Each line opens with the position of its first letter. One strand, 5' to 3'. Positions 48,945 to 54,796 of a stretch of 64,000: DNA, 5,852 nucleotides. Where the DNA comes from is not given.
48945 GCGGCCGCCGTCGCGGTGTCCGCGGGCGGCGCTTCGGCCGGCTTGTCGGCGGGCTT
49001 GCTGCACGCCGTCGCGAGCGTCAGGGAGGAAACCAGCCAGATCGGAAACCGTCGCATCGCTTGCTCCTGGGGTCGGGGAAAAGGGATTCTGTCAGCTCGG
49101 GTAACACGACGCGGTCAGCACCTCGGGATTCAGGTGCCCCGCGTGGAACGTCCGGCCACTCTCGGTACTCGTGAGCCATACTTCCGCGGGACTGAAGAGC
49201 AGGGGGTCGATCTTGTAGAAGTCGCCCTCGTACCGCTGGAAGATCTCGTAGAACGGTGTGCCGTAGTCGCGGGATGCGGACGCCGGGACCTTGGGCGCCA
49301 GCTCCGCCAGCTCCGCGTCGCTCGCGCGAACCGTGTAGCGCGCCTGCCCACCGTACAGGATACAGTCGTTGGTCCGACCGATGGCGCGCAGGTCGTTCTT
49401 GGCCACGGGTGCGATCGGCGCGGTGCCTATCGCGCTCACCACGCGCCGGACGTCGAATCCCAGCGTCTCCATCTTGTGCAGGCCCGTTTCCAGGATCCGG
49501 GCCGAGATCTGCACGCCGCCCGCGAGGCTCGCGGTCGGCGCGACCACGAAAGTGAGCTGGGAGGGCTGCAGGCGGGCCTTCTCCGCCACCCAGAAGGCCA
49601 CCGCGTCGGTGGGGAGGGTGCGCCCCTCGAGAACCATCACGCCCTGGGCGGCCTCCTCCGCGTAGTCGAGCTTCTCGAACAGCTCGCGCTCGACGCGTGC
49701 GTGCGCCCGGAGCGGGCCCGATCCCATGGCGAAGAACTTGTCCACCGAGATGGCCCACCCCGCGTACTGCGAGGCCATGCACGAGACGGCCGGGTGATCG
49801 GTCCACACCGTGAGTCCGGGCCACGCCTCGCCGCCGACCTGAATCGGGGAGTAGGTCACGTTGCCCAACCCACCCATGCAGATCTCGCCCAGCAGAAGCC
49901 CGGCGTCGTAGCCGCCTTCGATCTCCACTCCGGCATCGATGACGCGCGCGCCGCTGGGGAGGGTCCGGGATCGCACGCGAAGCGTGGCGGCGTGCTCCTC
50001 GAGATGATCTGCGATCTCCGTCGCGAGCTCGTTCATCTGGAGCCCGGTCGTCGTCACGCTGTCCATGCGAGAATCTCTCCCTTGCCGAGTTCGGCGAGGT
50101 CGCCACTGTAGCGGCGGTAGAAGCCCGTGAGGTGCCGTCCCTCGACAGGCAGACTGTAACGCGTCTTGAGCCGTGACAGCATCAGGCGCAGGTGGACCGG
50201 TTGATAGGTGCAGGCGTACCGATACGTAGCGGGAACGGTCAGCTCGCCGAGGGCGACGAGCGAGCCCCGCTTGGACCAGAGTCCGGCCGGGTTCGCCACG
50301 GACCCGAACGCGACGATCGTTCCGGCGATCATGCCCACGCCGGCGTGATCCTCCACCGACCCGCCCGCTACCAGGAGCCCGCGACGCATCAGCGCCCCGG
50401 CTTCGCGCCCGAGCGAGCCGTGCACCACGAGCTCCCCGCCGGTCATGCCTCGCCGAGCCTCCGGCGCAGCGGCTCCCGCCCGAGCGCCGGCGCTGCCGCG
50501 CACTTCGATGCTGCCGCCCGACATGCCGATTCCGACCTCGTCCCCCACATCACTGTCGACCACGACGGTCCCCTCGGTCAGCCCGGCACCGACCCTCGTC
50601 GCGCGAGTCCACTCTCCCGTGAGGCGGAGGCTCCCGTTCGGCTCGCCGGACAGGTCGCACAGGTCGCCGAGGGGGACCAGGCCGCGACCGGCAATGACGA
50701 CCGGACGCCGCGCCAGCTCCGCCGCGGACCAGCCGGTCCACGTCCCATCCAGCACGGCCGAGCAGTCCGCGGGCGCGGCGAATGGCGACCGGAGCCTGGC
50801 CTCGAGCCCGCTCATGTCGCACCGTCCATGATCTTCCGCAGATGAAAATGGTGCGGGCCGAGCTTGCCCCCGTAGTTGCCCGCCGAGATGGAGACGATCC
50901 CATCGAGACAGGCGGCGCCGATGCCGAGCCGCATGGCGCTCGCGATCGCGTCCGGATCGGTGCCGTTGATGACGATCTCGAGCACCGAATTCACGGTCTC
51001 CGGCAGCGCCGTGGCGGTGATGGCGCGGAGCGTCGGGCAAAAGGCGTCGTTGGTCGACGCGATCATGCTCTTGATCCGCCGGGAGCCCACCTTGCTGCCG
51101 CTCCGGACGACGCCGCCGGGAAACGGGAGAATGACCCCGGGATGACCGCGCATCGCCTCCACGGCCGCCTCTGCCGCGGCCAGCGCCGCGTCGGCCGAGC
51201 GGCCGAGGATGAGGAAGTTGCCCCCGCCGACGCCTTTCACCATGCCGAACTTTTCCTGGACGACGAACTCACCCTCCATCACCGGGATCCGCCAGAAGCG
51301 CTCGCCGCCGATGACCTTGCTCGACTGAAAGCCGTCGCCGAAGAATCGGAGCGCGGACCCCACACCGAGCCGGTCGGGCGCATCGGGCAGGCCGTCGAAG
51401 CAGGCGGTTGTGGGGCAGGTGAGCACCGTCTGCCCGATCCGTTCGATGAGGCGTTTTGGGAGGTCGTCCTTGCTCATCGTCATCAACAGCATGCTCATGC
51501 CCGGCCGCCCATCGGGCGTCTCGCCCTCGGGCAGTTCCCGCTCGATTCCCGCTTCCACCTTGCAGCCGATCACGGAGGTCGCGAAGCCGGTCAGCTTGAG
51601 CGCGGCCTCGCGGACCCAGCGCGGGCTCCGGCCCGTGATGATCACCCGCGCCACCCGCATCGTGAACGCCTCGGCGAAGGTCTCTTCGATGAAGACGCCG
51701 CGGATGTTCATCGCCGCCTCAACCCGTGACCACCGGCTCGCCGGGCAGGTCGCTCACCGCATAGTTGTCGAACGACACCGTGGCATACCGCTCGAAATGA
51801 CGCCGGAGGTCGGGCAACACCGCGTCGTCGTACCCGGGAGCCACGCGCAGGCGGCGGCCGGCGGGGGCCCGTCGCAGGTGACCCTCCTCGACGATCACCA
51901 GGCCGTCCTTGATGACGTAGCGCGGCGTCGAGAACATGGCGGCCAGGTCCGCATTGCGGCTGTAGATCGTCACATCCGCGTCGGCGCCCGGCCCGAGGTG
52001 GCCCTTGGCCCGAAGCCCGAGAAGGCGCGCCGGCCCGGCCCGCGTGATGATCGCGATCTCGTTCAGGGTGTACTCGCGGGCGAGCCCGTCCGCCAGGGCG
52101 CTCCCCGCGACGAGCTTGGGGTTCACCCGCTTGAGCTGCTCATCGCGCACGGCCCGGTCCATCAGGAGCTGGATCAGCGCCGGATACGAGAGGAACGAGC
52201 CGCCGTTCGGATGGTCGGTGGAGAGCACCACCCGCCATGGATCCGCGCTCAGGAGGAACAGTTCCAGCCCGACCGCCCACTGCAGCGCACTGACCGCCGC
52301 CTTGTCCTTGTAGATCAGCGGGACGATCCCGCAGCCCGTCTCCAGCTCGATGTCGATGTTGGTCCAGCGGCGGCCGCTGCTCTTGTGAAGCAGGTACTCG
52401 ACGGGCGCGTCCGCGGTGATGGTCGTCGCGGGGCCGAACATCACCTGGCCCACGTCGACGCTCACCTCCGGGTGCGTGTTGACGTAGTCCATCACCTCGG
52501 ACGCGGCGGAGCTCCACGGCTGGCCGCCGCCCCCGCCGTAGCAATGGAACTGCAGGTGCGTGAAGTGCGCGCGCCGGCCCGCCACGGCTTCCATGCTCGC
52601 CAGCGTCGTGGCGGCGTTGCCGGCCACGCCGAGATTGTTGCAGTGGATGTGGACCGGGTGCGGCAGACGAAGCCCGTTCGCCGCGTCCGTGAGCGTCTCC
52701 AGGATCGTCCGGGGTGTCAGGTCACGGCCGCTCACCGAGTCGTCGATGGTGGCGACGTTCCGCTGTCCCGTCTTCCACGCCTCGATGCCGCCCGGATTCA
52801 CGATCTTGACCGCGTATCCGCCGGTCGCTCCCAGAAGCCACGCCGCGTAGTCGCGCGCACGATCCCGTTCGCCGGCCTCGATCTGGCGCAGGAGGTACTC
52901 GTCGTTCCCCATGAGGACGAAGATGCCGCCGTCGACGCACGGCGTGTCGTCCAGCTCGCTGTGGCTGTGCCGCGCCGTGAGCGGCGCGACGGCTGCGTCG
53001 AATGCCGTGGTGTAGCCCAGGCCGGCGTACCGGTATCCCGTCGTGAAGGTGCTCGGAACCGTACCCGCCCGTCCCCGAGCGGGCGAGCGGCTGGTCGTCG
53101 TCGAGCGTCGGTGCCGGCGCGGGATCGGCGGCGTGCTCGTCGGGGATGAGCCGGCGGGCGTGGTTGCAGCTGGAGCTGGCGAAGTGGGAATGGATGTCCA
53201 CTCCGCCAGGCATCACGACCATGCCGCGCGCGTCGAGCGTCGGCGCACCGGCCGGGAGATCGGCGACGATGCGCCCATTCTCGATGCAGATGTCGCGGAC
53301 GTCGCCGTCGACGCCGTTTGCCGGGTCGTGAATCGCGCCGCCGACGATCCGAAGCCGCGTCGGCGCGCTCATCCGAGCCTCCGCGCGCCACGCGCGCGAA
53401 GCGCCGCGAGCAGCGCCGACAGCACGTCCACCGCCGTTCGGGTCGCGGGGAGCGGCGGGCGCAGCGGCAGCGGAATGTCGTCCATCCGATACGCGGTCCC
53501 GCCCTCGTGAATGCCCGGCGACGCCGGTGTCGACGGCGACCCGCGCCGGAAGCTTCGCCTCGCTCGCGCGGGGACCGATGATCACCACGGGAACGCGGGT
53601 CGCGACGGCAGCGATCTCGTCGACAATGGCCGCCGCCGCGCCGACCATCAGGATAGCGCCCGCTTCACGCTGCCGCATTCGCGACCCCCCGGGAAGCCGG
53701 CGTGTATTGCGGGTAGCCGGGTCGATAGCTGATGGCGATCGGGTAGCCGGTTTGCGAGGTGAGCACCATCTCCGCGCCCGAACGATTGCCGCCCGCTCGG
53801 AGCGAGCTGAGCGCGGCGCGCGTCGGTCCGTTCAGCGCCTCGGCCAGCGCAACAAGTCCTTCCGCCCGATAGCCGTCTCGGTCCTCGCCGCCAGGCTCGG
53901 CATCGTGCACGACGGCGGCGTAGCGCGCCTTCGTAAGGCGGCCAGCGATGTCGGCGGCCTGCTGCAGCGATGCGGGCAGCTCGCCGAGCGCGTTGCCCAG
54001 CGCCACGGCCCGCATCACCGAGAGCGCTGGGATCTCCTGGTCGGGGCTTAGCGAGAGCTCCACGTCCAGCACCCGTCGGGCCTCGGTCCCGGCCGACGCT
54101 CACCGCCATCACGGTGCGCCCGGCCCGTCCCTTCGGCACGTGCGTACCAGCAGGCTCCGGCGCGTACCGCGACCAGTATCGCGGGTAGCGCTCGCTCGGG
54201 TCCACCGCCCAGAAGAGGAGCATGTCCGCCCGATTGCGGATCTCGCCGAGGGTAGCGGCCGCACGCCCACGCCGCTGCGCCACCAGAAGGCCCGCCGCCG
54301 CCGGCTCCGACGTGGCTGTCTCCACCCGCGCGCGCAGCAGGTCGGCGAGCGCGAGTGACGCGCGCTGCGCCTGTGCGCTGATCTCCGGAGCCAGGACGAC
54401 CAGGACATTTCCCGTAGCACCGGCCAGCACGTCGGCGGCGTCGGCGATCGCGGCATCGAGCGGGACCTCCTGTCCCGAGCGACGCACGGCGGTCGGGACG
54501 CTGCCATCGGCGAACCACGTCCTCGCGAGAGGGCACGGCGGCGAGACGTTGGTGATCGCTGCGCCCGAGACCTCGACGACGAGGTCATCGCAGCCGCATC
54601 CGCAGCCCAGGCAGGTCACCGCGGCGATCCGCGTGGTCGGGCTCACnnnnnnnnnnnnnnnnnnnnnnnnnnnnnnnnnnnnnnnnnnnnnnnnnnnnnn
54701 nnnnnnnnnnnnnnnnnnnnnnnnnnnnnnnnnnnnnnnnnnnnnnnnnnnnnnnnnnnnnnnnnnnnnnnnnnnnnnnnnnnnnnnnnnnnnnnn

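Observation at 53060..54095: Four +1 frame breaks packed into about 1 kb of fhcB/fhcA, inside an otherwise intact H4MPT pathway operon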

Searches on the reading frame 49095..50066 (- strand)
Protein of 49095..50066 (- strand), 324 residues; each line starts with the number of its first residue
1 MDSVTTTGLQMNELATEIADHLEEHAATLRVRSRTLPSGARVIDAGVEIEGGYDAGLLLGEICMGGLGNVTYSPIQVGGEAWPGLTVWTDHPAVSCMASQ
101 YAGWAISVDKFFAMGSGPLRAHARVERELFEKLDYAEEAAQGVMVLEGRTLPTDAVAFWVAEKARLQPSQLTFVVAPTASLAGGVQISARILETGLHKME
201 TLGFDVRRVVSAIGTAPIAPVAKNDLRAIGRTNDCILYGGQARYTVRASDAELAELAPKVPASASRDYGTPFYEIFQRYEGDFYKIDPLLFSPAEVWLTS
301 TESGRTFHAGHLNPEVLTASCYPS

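Call 29: search_protein_families(library=pfam, proteins=[window:49095-50066:-], max_evalue=0.001)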
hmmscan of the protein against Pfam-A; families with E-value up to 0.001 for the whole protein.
seq(324 aa): 1 family
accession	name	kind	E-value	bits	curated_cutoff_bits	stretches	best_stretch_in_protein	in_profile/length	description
PF02289.21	MCH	-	7.7e-124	413.4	25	1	11-320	2-310/311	Cyclohydrolase (MCH)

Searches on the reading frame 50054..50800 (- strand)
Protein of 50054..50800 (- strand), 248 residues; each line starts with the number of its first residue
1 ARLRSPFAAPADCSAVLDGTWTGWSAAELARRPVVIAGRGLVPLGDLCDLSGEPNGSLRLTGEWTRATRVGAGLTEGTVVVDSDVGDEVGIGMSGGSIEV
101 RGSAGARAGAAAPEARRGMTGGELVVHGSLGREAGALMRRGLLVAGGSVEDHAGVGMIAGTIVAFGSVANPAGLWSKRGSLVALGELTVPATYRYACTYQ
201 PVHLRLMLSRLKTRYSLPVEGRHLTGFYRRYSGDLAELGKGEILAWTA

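Call 8: search_protein_families(library=ncbifam, proteins=[window:50054-50800:-])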
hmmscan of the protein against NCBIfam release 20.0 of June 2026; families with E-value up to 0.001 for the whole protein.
window:50054-50800:- (248 aa): 2 families
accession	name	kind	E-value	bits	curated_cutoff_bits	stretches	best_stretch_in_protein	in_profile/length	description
TIGR03122.1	one_C_dehyd_C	equivalog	6.6e-39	133.7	130.65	1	3-244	5-259/260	formylmethanofuran dehydrogenase subunit C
NF042910.1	FMH_DH_FwdC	exception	1.1e-24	87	340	2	89-237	113-253/271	tungsten-dependent formylmethanofuran dehydrogenase subunit FwdC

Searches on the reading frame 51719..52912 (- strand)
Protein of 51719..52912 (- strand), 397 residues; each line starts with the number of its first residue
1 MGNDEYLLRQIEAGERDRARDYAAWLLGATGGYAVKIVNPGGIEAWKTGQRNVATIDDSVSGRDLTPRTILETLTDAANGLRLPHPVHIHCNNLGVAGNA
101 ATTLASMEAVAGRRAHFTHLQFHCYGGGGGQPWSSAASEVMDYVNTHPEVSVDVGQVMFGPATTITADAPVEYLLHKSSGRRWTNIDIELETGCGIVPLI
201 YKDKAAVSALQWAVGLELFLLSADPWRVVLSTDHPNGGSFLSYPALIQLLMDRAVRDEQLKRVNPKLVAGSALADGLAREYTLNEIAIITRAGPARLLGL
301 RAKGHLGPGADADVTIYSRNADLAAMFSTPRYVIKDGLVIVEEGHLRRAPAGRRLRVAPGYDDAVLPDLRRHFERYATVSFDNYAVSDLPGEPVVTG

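Call 50: find_encoding_contigs(protein=window:51719-52912:-, flank=3000, max_places=5)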
Protein window:51719-52912:- (397 aa): no gene with exactly this product is on record in the collection.

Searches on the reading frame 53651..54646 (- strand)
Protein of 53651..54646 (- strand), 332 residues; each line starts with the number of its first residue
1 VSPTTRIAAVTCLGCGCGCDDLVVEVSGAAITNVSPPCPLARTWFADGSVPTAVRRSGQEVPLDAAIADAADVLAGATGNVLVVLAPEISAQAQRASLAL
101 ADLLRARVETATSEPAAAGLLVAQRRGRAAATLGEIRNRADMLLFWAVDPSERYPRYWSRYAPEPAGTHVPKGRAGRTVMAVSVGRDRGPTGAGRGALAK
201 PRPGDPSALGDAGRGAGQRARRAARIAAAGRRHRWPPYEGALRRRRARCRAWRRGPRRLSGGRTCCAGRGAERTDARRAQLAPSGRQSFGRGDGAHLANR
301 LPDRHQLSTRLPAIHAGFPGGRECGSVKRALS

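Call 49: list_cluster_members(proteins=[window:53651-54646:-, window:51722-52912:-, window:57827-58336:-, window:57827-58348:-, window:57827-58387:-, window:56850-57719:-, window:56850-57731:-, window:49095-50066:-, window:49095-50036:-, window:48281-49057:-])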
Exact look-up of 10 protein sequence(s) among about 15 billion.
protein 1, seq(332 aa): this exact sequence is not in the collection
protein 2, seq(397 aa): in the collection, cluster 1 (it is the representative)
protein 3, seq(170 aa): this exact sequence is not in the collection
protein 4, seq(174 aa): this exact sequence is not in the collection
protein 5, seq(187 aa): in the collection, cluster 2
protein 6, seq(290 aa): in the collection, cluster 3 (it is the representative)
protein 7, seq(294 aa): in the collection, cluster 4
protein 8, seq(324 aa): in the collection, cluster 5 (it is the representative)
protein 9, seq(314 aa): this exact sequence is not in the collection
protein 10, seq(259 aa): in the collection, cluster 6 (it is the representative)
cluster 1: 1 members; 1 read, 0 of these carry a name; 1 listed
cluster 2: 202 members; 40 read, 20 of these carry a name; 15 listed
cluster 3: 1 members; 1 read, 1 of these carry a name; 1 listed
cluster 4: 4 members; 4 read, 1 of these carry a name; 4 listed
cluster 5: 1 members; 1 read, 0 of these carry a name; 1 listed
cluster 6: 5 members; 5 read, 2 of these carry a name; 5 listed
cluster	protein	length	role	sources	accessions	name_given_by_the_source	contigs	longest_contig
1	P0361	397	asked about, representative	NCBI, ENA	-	-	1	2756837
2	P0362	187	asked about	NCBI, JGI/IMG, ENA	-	5,6,7,8-tetrahydromethanopterin hydro-lyase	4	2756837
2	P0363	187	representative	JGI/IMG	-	5,6,7,8-tetrahydromethanopterin hydro-lyase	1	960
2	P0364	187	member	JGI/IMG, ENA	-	5,6,7,8-tetrahydromethanopterin hydro-lyase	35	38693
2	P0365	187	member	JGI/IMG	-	5,6,7,8-tetrahydromethanopterin hydro-lyase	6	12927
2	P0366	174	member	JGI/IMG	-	5,6,7,8-tetrahydromethanopterin hydro-lyase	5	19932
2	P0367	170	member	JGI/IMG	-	5,6,7,8-tetrahydromethanopterin hydro-lyase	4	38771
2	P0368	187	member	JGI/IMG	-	5,6,7,8-tetrahydromethanopterin hydro-lyase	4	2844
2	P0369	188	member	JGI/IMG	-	5,6,7,8-tetrahydromethanopterin hydro-lyase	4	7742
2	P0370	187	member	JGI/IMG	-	5,6,7,8-tetrahydromethanopterin hydro-lyase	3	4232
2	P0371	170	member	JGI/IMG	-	5,6,7,8-tetrahydromethanopterin hydro-lyase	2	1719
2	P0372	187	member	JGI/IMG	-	5,6,7,8-tetrahydromethanopterin hydro-lyase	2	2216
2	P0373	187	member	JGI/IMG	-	5,6,7,8-tetrahydromethanopterin hydro-lyase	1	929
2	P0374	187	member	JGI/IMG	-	5,6,7,8-tetrahydromethanopterin hydro-lyase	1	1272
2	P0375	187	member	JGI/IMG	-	5,6,7,8-tetrahydromethanopterin hydro-lyase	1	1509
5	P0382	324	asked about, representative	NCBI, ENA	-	-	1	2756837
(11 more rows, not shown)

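Call 51: find_encoding_contigs(protein=P0382, flank=6000, max_places=5)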
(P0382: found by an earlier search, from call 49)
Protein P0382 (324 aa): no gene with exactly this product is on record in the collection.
